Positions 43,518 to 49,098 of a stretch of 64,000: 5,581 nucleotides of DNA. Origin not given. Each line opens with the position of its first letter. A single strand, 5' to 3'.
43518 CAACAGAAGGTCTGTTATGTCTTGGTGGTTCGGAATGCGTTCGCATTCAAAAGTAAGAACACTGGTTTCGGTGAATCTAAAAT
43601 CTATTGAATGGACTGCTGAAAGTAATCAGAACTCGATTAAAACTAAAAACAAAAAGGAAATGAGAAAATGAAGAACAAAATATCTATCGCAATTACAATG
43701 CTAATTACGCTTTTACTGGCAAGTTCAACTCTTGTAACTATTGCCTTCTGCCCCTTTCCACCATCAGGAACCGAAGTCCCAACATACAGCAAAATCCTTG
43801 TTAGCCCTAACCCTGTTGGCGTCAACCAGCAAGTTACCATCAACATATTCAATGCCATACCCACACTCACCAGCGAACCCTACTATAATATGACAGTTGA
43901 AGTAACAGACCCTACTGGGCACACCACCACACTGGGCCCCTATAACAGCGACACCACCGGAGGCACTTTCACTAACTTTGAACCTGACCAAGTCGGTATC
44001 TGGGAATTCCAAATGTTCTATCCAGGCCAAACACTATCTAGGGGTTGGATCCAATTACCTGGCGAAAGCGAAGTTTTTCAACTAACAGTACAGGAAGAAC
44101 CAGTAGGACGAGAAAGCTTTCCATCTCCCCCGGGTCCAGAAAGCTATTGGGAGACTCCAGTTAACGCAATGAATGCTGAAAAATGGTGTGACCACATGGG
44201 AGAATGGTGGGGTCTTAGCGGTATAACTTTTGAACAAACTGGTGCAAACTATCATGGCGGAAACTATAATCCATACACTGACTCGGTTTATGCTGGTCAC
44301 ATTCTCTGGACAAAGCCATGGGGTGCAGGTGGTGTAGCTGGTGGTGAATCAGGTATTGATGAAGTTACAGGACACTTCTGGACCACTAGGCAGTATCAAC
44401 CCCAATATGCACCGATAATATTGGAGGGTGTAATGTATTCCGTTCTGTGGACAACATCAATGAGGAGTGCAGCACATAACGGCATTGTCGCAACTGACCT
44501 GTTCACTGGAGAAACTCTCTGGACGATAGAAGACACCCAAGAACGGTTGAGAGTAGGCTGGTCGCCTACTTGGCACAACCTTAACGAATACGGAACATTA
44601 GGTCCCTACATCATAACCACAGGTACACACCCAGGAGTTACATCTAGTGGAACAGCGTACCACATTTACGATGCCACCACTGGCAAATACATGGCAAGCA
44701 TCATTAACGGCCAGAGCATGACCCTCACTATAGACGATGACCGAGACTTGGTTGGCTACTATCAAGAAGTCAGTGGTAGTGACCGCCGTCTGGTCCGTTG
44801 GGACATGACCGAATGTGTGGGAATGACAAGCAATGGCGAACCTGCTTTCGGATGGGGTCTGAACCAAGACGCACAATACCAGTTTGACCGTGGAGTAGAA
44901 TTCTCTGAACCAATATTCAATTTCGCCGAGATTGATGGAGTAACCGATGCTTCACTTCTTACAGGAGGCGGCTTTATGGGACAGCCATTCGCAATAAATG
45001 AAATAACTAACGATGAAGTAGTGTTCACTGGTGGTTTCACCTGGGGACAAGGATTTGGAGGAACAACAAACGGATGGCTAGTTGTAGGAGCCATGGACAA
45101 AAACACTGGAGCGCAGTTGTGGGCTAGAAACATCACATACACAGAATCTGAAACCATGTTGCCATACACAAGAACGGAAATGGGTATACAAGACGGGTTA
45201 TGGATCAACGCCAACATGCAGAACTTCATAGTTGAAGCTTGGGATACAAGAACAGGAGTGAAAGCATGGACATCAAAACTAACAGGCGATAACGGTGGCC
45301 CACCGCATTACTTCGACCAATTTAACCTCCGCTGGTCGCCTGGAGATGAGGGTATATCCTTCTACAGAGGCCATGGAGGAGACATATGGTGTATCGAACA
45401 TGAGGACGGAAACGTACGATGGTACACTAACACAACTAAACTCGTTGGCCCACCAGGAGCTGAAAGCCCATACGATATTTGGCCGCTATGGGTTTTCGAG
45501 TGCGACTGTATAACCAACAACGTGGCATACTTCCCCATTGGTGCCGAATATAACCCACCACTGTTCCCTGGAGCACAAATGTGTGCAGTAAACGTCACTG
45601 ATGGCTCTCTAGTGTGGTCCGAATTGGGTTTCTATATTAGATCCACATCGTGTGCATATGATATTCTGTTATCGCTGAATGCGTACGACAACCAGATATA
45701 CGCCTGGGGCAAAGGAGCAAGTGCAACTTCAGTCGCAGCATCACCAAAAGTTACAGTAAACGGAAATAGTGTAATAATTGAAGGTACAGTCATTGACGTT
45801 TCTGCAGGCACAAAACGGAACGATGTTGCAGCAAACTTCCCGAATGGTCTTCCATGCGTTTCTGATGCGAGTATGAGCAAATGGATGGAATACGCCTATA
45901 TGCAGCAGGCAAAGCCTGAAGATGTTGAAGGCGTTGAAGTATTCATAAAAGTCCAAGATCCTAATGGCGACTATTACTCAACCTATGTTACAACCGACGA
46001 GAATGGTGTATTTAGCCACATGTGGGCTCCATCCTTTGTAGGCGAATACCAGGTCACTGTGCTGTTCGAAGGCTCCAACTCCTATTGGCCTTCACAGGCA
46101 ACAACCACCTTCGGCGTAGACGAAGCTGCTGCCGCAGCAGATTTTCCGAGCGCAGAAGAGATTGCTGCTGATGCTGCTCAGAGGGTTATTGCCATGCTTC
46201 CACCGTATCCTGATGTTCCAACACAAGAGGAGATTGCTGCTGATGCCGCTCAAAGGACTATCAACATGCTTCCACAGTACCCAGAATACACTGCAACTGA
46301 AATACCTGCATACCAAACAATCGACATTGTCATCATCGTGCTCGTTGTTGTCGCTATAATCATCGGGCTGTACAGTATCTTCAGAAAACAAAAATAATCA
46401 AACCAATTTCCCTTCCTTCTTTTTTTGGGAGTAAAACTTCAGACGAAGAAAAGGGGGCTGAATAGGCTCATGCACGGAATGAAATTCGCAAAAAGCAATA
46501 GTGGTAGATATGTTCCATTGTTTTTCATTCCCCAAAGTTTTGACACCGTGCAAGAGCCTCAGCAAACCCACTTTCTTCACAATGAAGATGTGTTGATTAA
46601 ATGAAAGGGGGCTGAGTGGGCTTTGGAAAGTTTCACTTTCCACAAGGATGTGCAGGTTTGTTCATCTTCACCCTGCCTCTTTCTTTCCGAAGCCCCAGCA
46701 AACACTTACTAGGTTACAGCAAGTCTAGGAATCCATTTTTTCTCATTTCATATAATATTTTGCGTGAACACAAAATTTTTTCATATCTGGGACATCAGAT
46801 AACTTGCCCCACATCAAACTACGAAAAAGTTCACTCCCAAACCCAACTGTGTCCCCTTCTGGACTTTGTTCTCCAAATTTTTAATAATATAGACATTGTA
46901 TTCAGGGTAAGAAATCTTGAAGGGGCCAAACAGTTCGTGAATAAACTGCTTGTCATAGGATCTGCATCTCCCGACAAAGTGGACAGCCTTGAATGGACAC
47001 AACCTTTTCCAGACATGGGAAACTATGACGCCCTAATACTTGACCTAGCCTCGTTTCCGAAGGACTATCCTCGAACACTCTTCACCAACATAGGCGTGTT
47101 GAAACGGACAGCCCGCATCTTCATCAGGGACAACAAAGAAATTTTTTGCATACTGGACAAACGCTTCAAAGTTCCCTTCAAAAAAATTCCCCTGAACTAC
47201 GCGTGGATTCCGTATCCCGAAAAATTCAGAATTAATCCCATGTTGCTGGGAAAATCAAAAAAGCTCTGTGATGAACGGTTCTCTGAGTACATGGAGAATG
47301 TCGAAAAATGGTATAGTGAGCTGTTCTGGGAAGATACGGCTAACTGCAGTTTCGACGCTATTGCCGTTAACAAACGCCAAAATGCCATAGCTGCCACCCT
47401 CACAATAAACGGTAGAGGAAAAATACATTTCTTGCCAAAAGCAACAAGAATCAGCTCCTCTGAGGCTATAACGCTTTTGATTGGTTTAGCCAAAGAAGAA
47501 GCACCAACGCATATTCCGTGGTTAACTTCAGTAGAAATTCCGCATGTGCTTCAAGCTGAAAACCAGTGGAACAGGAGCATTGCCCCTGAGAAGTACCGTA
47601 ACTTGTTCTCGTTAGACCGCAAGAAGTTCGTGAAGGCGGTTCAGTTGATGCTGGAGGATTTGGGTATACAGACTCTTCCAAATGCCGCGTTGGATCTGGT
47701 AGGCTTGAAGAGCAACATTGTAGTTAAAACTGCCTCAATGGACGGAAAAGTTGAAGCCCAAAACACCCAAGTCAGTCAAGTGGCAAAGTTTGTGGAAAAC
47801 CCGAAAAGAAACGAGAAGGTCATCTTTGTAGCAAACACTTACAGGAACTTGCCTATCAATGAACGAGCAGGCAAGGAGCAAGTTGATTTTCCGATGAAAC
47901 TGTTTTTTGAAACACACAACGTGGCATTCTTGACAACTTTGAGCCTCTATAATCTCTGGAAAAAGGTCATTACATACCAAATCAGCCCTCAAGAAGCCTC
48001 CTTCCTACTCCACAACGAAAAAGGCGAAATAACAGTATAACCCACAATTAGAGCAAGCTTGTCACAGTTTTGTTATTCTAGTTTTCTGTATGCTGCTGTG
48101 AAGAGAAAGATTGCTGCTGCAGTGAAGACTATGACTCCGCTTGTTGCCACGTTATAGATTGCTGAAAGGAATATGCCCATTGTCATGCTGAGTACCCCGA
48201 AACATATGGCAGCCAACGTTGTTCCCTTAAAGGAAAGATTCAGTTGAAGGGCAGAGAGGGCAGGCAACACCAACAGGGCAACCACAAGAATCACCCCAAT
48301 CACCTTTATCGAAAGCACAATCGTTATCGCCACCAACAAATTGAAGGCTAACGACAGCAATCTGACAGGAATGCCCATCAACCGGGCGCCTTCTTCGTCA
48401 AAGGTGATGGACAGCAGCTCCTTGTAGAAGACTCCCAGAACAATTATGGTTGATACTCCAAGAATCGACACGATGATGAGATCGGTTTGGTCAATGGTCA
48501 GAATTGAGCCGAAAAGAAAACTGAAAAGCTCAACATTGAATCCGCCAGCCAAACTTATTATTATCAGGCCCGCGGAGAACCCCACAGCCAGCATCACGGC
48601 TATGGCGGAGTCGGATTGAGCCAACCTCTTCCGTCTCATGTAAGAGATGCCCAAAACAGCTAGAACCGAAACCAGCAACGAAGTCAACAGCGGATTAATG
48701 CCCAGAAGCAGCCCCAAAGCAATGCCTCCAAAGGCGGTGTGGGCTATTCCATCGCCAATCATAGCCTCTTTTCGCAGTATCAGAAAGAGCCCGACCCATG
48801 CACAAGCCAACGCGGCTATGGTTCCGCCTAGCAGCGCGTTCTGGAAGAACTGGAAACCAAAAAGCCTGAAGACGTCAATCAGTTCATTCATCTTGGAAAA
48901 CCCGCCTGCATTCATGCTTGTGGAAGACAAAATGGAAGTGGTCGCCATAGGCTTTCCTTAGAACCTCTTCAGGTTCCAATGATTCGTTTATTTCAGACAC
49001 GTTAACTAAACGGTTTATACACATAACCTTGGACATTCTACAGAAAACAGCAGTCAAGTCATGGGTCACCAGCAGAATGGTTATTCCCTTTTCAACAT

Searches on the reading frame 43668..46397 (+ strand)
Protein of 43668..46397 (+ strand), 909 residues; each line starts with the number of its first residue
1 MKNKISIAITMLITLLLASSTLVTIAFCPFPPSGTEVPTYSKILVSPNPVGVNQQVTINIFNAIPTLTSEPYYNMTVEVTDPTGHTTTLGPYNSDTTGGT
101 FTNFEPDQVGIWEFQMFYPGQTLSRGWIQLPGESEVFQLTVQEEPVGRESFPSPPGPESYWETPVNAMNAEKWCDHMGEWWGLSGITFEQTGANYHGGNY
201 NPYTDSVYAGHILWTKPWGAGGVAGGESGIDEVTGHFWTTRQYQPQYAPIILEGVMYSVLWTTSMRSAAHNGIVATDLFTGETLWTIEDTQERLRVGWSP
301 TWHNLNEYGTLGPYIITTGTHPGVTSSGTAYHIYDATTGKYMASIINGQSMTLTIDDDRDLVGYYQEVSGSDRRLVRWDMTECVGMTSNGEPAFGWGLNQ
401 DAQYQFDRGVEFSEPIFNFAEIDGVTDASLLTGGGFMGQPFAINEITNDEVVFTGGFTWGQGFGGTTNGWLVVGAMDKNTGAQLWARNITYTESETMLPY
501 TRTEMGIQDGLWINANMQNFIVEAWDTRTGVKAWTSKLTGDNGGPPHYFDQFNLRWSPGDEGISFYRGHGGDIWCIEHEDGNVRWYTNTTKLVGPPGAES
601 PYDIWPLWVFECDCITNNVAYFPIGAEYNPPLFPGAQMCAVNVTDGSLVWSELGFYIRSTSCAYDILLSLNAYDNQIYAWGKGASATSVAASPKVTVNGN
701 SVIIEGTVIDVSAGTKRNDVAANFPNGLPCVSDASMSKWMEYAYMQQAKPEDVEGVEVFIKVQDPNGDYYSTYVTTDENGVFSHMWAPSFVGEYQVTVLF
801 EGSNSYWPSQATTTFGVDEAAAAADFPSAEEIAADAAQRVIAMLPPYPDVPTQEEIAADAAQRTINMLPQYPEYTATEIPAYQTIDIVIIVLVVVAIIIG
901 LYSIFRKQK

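Call 12: search_protein_families(library=pfam, proteins=[window:43668-46397:+])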
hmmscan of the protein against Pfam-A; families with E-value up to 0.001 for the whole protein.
window:43668-46397:+ (909 aa): 2 families
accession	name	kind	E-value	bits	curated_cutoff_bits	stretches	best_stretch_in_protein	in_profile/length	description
PF13360.13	PQQ_2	-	2e-07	31.4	27.6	1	472-651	4-143/233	Outer membrane protein assembly factor BamB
PF00630.25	Filamin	-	0.00019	22.6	26.9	0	747-803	31-85/93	Filamin/ABP280 repeat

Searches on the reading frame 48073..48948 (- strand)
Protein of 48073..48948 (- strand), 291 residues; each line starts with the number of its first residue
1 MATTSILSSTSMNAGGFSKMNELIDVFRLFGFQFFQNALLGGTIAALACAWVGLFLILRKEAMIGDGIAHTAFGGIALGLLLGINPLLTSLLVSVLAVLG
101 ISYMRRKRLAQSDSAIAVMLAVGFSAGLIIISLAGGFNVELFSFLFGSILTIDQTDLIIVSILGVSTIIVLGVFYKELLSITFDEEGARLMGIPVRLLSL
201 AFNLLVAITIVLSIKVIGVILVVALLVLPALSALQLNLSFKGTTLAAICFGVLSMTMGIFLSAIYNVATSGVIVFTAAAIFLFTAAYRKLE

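Call 51: search_protein_families(library=pfam, proteins=[window:48073-48948:-], max_evalue=0.00001)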
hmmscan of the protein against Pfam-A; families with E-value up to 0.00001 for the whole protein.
window:48073-48948:- (291 aa): 1 family
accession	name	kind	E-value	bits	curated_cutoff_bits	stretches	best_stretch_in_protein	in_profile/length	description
PF00950.22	ABC-3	-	1.2e-67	228.6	20.1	1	32-286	2-256/258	ABC 3 transport family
